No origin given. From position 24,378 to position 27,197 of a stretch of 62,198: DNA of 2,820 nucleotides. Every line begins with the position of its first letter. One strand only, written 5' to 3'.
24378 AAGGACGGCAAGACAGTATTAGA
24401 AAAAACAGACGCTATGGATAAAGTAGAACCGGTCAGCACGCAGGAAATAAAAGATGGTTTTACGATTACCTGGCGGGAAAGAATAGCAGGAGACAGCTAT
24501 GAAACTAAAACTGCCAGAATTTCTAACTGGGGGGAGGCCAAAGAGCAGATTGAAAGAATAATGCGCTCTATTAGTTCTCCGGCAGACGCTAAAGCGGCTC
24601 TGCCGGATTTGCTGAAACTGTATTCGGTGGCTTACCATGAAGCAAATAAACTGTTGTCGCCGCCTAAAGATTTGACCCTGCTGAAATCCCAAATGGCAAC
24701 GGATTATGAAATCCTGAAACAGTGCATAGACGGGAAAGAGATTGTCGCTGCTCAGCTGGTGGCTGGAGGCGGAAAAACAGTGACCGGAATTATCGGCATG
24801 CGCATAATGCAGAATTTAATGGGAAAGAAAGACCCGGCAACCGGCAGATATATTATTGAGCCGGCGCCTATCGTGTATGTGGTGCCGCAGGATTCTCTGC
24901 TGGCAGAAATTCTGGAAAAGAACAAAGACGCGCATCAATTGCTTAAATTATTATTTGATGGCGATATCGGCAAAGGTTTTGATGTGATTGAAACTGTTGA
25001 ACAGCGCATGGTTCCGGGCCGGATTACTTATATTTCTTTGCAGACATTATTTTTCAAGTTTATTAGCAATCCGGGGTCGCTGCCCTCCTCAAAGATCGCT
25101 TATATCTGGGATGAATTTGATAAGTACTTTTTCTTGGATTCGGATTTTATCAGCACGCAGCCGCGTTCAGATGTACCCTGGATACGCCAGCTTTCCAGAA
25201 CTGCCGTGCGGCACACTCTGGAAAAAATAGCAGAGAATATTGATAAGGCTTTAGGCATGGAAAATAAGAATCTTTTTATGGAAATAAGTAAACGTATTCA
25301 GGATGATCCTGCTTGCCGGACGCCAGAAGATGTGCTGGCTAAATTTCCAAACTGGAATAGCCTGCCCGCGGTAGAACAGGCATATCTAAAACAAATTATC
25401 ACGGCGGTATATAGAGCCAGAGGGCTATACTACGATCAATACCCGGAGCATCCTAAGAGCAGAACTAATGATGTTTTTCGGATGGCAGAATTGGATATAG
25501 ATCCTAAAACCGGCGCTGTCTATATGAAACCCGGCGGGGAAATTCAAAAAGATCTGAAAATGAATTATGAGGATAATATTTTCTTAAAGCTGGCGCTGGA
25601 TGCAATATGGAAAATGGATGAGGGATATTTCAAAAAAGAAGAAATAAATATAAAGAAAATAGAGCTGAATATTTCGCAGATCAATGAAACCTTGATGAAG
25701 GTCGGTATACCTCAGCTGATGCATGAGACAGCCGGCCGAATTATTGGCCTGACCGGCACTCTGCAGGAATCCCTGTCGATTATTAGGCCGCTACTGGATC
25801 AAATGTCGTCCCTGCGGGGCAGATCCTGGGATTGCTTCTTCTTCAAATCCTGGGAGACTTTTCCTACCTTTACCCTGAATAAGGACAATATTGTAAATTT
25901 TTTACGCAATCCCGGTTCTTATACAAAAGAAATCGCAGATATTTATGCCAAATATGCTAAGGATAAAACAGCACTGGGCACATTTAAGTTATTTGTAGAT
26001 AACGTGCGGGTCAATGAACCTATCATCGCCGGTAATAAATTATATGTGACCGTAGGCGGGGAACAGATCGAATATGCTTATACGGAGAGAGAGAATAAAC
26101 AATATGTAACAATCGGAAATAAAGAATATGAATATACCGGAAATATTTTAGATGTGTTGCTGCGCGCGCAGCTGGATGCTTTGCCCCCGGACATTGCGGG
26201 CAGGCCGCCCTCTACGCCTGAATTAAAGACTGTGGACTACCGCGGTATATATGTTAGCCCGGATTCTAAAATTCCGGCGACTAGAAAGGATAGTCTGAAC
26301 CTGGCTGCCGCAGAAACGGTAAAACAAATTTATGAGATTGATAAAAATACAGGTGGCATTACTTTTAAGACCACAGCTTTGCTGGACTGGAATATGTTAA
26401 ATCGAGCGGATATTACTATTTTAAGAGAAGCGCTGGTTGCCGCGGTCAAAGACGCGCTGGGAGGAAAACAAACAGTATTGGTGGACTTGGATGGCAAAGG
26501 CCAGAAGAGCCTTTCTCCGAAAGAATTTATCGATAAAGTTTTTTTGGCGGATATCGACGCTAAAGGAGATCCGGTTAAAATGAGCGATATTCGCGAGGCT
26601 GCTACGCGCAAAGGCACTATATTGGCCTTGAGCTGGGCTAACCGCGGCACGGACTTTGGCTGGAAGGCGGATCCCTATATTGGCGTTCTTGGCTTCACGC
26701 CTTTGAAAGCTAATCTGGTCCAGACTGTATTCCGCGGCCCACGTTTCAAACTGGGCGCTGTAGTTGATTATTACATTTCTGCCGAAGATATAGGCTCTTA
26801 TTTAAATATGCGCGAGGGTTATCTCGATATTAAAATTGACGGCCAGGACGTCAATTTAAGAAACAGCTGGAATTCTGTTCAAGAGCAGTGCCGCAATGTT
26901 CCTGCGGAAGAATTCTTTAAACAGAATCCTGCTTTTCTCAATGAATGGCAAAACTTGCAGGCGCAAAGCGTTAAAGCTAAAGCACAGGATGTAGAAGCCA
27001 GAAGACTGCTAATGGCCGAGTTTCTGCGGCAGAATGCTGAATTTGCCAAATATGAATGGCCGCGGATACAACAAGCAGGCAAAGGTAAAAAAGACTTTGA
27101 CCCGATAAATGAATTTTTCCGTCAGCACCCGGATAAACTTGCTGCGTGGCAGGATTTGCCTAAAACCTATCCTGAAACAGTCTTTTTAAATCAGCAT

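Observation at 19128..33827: Single uninterrupted 14.7-kb ORF encoding a 4,899-aa protein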

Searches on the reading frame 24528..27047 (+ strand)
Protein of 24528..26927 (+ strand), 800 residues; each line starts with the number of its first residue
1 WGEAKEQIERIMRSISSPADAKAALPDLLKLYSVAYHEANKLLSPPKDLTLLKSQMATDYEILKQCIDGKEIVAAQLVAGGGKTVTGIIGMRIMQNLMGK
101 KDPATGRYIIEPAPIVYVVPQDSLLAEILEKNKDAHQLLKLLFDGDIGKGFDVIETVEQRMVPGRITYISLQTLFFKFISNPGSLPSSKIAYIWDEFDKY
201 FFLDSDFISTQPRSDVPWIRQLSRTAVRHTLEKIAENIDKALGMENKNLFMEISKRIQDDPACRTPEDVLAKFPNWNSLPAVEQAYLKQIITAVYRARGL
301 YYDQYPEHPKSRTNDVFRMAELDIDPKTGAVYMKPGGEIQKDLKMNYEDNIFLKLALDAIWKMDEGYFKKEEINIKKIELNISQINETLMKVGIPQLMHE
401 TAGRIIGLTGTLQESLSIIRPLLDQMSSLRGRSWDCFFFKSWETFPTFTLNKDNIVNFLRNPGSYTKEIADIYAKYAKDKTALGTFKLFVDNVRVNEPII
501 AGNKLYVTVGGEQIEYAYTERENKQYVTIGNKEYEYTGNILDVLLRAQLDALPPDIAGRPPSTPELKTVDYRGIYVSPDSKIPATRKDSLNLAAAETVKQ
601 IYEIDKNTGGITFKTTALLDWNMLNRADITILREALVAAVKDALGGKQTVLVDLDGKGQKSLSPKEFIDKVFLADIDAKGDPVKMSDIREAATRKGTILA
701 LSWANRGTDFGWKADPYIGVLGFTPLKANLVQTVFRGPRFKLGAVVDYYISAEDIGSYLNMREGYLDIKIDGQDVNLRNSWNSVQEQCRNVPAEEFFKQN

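Call 19: find_related_loci(query=window:24528-26927:+, collection=genome_contigs, flank=10000)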
Query window:24528-26927:+ (800 aa) in genome_contigs; peptide patterns used: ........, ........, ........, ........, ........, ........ (x = any residue, [..] = any of these).
26 stretches matched a pattern, but none encodes a relative of the query by tblastn (E <= 1e-3).

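Call 20: find_homologous_proteins(query=window:24645-27044:+, max_evalue=0.001)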
Query window:24645-27044:+: 8000 candidates shared short words with the query, none scored E <= 0.001.

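Call 42: search_solved_structures(query=A1, max_evalue=10, show_alignments=4)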
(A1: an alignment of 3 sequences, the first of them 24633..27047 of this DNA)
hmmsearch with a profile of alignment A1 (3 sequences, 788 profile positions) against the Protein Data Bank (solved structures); distinct sequences matched with E-value up to 10: 0.

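Call 43: search_protein_families(library=pfam, alignment_id=A1, max_evalue=10)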
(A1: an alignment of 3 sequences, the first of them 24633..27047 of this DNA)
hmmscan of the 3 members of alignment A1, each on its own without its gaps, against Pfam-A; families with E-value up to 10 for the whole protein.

A. member 1, window:24633-27047:+ (805 aa): 2 families
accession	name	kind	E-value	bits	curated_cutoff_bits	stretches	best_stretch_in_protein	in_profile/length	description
PF08858.15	IDEAL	-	0.0047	17.1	22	1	194-219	9-34/37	IDEAL domain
PF03139.20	AnfG_VnfG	-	0.016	15.8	27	1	162-207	52-97/111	Vanadium/alternative nitrogenase delta subunit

B. families by the number of members that match (of 3 scanned): 5 families
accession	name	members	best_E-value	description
PF08858.15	IDEAL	1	0.0047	IDEAL domain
PF03139.20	AnfG_VnfG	1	0.016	Vanadium/alternative nitrogenase delta subunit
PF02429.20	PCP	1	0.068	Peridinin-chlorophyll A binding protein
PF00270.35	DEAD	1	0.075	DEAD/DEAH box helicase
PF04851.21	ResIII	1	0.13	Type III restriction enzyme, res subunit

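Call 44: find_homologous_proteins(query=A1, max_evalue=0.01)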
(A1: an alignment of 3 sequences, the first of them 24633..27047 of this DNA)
Query A1 (3 sequences): 8000 candidates shared short words with the query, none scored E <= 0.01.

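Call 45: find_related_loci(query=A1, collection=genome_contigs, flank=10000)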
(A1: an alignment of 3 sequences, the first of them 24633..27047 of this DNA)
Query A1 (805 aa) in genome_contigs; peptide patterns used: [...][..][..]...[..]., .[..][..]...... (x = any residue, [..] = any of these).
600 stretches matched a pattern, but none encodes a relative of the query by tblastn (E <= 1e-3).

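Call 46: find_related_loci(query=A1, collection=viral_contigs, flank=10000)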
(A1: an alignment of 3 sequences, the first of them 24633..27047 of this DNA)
Query A1 (805 aa) in viral_contigs; peptide patterns used: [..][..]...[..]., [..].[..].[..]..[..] (x = any residue, [..] = any of these).
72 stretches matched a pattern, but none encodes a relative of the query by tblastn (E <= 1e-3).

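Call 68: predict_structure(alignment_id=A1)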
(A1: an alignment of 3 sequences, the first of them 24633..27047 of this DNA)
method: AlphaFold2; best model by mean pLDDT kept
length: 805 residues; sequences in the alignment: 3
mean_pLDDT: 51.4   pTM: 0.34
mean pLDDT of the five models: 51.4, 45.8, 45.7, 41.2, 40.1
residues with pLDDT >= 90: 0; 70-90: 149; 50-70: 256; < 50: 400
segments of 3 or more residues with pLDDT < 50: 1-46, 166-193, 272-311, 331-357, 374-384, 390-397, 400-411, 443-450, 456-461, 522-551, 580-591, 620-622, 640-790, 799-805
pLDDT, mean of each block of 10 residues (from residue 1): 45 34 34 39 49 64 63 65 63 64 67 63 67 71 57 66 44 27 35 56 69 72 66 73 74 73 56 41 31 31 30 54 62 34 29 44 65 45 50 47 40 61 72 67 45 48 69 68 82 82 72 66 43 32 39 53 63 67 41 58 75 68 69 65 38 38 31 24 28 27 25 27 32 35 40 36 43 38 41 51 38
secondary structure, 60 per line:
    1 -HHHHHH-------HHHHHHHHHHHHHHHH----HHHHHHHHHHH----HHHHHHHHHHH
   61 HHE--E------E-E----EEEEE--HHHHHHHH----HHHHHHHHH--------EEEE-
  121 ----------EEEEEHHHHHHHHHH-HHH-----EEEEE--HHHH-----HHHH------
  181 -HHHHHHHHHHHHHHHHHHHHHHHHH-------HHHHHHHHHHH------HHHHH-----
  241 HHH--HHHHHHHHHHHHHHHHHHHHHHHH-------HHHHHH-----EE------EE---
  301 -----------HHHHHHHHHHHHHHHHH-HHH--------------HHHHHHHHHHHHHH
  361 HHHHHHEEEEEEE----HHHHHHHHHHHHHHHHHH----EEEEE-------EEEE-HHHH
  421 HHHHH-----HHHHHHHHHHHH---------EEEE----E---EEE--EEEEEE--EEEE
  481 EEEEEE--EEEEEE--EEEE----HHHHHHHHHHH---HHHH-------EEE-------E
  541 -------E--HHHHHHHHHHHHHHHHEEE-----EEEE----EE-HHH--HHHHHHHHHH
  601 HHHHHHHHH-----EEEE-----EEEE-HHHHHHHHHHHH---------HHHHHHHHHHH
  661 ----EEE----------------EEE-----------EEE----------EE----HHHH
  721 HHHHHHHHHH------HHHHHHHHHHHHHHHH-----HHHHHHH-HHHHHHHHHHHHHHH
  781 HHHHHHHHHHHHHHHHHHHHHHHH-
elements in order (helices of 4 or more, strands of 3 or more residues): H2-7 H15-30 H35-45 H50-62 E80-84 H87-94 H99-107 E116-119 E131-135 H136-145 E155-159 H162-165 H171-174 H182-206 H214-224 H231-235 H246-269 H277-282 H312-328 H347-366 E367-373 H378-395 E400-404 E412-415 H417-425 H431-442 E452-455 E464-466 E469-474 E477-486 E489-494 E497-500 H505-515 H519-522 E530-532 H551-566 E567-569 E575-578 H591-609 E615-618 E624-627 H629-640 H650-660 E665-667 E684-686 E698-700 H717-730 H737-752 H758-764 H766-804

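Call 71: fold_search(model_id=the predicted structure, library=pdb)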
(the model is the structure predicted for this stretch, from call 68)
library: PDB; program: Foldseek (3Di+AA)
matches with E <= 10: 304; with E <= 0.001: 0
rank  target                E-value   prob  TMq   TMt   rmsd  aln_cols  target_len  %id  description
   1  7mp5_A                1.1e-02  0.08  0.07  0.04  34.0       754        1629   10  Autoinhibited neurofibrobmin (released 2021-12-15)
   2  6b4i_F                4.8e-02  0.84  0.09  0.17   8.7       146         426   16  Crystal structure of human Gle1 CTD-Nup42 GBM-DDX19B(ADP) complex (released 2018-06-20)
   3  5f9f_E                5.6e-02  0.25  0.12  0.14  23.7       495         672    8  Crystal structure of RIG-I helicase-RD in complex with 24-mer blunt-end hairpin RNA (released 2016-01-13)
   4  5vhe_A                9.6e-02  0.16  0.12  0.11  30.6       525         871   13  DHX36 in complex with the c-Myc G-quadruplex (released 2018-06-13)
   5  8ojq_B                9.6e-02  0.09  0.10  0.09  24.4       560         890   11  Arabidopsis thaliana Phosphoenolpyruvate carboxylase PPC1 T778 mutant with bound phosphate (released 2024-04-03)
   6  4a2w_B                1.0e-01  0.16  0.12  0.14  23.8       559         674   10  Structure of full-length duck RIG-I (released 2011-10-19)
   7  5vha                  1.2e-01  0.12  0.11  0.11  28.8       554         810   11  DHX36 with an N-terminal truncation (released 2018-06-13)
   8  8ojf_B                1.2e-01  0.11  0.11  0.10  24.2       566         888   10  Arabidopsis thaliana Phosphoenolpyruvate carboxylase PPC1 with bound phosphate (released 2023-05-31)
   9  5n8s_B                1.4e-01  0.11  0.11  0.11  33.1       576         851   11  Crystal Structure of Drosophila DHX36 helicase in complex with polyT (released 2018-03-14)
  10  5vhc                  1.5e-01  0.13  0.12  0.12  29.7       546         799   10  DHX36 with an N-terminal truncation bound to ADP-BeF3 (released 2018-06-13)
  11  6b4k_A                1.6e-01  0.12  0.09  0.17  27.5       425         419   10  Crystal structure of human DDX19B(AMPPNP) (released 2018-06-20)
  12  6b4k_B                1.6e-01  0.75  0.09  0.17   6.3       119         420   13  Crystal structure of human DDX19B(AMPPNP) (released 2018-06-20)
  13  5f9f_K                1.8e-01  0.15  0.11  0.13  24.4       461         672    9  Crystal structure of RIG-I helicase-RD in complex with 24-mer blunt-end hairpin RNA (released 2016-01-13)
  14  6b4i_E                1.9e-01  0.54  0.10  0.17  12.0       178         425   14  Crystal structure of human Gle1 CTD-Nup42 GBM-DDX19B(ADP) complex (released 2018-06-20)
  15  5n8s_A                2.0e-01  0.21  0.12  0.11  21.9       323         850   13  Crystal Structure of Drosophila DHX36 helicase in complex with polyT (released 2018-03-14)
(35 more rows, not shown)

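Call 79: find_related_loci(query=A1, collection=metagenome_contigs, flank=10000)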
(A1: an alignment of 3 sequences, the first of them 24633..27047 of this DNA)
Query A1 (805 aa) in metagenome_contigs; peptide patterns used: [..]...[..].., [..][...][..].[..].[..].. (x = any residue, [..] = any of these).
600 stretches matched a pattern, but none encodes a relative of the query by tblastn (E <= 1e-3).

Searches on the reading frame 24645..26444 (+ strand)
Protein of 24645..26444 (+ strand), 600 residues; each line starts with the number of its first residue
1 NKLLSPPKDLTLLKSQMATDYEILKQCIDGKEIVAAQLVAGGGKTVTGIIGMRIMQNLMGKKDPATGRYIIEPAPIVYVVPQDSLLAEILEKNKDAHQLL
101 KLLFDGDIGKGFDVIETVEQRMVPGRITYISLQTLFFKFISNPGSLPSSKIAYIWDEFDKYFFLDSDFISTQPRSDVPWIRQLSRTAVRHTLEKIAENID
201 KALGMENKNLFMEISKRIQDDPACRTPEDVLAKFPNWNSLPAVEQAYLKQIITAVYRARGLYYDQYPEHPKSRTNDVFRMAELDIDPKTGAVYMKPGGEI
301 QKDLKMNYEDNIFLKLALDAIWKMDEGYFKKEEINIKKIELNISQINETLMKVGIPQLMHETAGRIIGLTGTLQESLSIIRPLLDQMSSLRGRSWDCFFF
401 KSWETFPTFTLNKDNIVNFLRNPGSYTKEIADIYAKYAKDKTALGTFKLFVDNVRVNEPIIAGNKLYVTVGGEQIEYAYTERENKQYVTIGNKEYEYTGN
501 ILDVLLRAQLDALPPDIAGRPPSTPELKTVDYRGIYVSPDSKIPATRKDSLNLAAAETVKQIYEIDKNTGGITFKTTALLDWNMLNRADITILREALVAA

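Call 29: search_solved_structures(query=window:24645-26444:+, max_evalue=10, show_alignments=3)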
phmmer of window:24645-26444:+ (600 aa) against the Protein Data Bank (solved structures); distinct sequences matched with E-value up to 10: 2.
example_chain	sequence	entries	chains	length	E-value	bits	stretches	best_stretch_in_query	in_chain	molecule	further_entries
6eri_BD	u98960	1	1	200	1.3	10.4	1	475-539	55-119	30S ribosomal protein S4, chloroplastic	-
4v61_AD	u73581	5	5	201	1.3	10.4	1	475-539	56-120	Ribosomal Protein S4 | 30S ribosomal protein S4, chloroplastic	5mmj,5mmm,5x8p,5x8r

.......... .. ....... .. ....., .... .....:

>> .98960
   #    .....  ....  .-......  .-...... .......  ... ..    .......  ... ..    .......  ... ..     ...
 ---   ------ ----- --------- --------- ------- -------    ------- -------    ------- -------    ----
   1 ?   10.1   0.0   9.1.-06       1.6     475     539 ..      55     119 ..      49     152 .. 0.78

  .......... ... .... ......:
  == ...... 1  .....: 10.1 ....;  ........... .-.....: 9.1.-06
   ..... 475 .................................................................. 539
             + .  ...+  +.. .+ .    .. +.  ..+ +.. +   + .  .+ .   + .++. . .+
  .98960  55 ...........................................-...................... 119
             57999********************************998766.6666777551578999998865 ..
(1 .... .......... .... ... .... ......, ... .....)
